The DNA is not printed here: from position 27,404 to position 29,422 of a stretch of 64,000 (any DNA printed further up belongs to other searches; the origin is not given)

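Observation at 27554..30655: Cofactor-less shadow set of oxidase subunits I, III and IV inserted between ctaB and ctaC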

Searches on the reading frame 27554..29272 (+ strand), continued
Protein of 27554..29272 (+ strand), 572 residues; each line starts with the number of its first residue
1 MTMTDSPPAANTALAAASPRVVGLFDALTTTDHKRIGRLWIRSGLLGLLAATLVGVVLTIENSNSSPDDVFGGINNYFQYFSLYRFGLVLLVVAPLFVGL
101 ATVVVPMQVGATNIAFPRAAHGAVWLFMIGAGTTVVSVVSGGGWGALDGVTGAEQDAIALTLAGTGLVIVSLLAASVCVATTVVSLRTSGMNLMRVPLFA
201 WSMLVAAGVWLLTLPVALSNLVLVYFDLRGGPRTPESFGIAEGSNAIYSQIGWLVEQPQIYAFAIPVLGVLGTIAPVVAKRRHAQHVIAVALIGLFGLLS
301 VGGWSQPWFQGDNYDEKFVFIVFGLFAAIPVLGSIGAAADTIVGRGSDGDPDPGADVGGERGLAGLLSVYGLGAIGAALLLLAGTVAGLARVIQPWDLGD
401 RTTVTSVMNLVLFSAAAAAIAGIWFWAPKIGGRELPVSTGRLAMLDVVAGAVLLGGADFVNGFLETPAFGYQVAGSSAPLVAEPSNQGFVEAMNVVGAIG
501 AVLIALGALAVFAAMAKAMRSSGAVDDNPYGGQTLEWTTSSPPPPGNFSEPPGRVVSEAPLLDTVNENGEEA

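Call 61: fold_search(model_id=the predicted structure, library=pdb)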
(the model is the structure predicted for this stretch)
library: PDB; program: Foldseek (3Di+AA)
matches with E <= 10: 483; with E <= 0.001: 88
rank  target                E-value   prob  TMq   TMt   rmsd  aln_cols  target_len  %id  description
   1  7n9z_F                3.5e-17  1.00  0.72  0.64   4.8       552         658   23  E. coli cytochrome bo3 in MSP nanodisc (released 2021-09-01)
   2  7cub_A                1.7e-16  1.00  0.73  0.64   5.0       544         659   24  2.55-Angstrom Cryo-EM structure of Cytochrome bo3 from Escherichia coli in Native Membrane (released 2021-08-25)
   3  2yev_A                3.7e-16  1.00  0.75  0.56   4.5       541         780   23  Structure of caa3-type cytochrome oxidase (released 2012-05-23)
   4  7qhm_D                4.3e-16  1.00  0.75  0.74   4.5       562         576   21  Cytochrome bcc-aa3 supercomplex (respiratory supercomplex III2/IV2) from Corynebacterium glutamicum (stigmatellin and  (released 2022-05-18)
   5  9gy6_F                4.7e-16  1.00  0.74  0.77   4.6       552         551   24  Mycobacterial cytochrome bc1:aa3 with inhibitor (released 2025-04-09)
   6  8ugh_4A               4.7e-16  1.00  0.72  0.79   4.9       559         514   20  In-situ structure of typeA supercomplex with lipids in respiratory chain (composite) (released 2024-06-19)
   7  8hcr_F                5.8e-16  1.00  0.73  0.76   5.0       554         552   24  Cryo-EM structure of the Mycobacterium tuberculosis cytochrome bcc:aa3 supercomplex and a novel inhibitor targeting su (released 2023-05-03)
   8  6wti_A                6.3e-16  1.00  0.73  0.64   4.9       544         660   23  The Cryo-EM structure of the ubiquinol oxidase from Escherichia coli (released 2021-01-20)
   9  3om3_A                6.6e-16  1.00  0.70  0.74   5.4       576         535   22  Catalytic core subunits (I and II) of cytochrome C oxidase from Rhodobacter sphaeroides with K362M mutation in the red (released 2011-02-02)
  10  7xmc_A                7.5e-16  1.00  0.73  0.64   5.0       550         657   24  Cryo-EM structure of Cytochrome bo3 from Escherichia coli, apo structure with DMSO (released 2022-12-21)
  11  7vuw_N                7.8e-16  1.00  0.73  0.81   4.5       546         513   20  Bovine heart cytochrome c oxidase in the cyanide-bound fully oxidized state at 50 K (released 2022-11-16)
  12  8ovc_L                8.1e-16  1.00  0.75  0.77   4.5       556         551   24  Respiratory supercomplex (III2-IV2) from Mycobacterium smegmatis (released 2024-07-17)
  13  8qqk_A                8.8e-16  1.00  0.74  0.65   6.4       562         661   23  Cryo-EM structure of E. coli cytochrome bo3 quinol oxidase assembled in peptidiscs (released 2024-04-24)
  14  6adq_F                1.1e-15  1.00  0.75  0.77   4.8       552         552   24  Respiratory Complex CIII2CIV2SOD2 from Mycobacterium smegmatis (released 2018-11-14)
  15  8d4t_N                1.2e-15  1.00  0.74  0.83   4.3       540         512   20  Mammalian CIV with GDN bound (released 2022-07-06)
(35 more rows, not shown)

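Call 65: find_encoding_contigs(protein=P0392, flank=8000, max_places=1)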
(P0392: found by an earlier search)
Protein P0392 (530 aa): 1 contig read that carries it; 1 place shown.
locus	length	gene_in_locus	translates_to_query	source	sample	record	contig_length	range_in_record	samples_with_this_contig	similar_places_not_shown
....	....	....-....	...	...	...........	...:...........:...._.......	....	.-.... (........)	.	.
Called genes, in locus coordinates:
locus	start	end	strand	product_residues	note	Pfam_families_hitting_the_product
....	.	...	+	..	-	?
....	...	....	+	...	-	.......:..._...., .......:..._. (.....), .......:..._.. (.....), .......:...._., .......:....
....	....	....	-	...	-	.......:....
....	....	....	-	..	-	-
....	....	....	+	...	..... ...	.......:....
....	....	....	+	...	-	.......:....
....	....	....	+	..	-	-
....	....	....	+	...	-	-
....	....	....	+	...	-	-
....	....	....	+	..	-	?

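Call 66: find_encoding_contigs(protein=P0319, flank=8000, max_places=1)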
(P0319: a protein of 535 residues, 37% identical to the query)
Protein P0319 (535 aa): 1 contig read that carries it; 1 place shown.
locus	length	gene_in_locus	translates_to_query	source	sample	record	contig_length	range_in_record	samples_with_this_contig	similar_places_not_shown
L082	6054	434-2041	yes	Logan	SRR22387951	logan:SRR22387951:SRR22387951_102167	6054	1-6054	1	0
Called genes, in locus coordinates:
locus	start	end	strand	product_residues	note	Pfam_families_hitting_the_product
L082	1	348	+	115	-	?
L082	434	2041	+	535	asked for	PF00115:COX1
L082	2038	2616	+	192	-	PF00510:COX3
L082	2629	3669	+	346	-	PF00127:Copper-bind (faint)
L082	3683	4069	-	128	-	PF13473:Cupredoxin_1, PF00127:Copper-bind (weak)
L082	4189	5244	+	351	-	PF02790:COX2_TM, PF00116:COX2, PF00034:Cytochrom_C, PF13442:Cytochrome_CBB3 (faint)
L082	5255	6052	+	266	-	?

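Call 67: find_encoding_contigs(protein=P0358, flank=8000, max_places=1)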
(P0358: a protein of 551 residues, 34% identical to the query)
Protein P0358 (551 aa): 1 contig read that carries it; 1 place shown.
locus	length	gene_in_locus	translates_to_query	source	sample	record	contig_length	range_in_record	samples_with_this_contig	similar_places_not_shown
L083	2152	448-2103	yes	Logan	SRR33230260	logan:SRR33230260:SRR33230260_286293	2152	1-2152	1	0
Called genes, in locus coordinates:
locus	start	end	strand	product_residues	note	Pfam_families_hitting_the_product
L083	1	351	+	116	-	?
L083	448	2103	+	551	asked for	PF00115:COX1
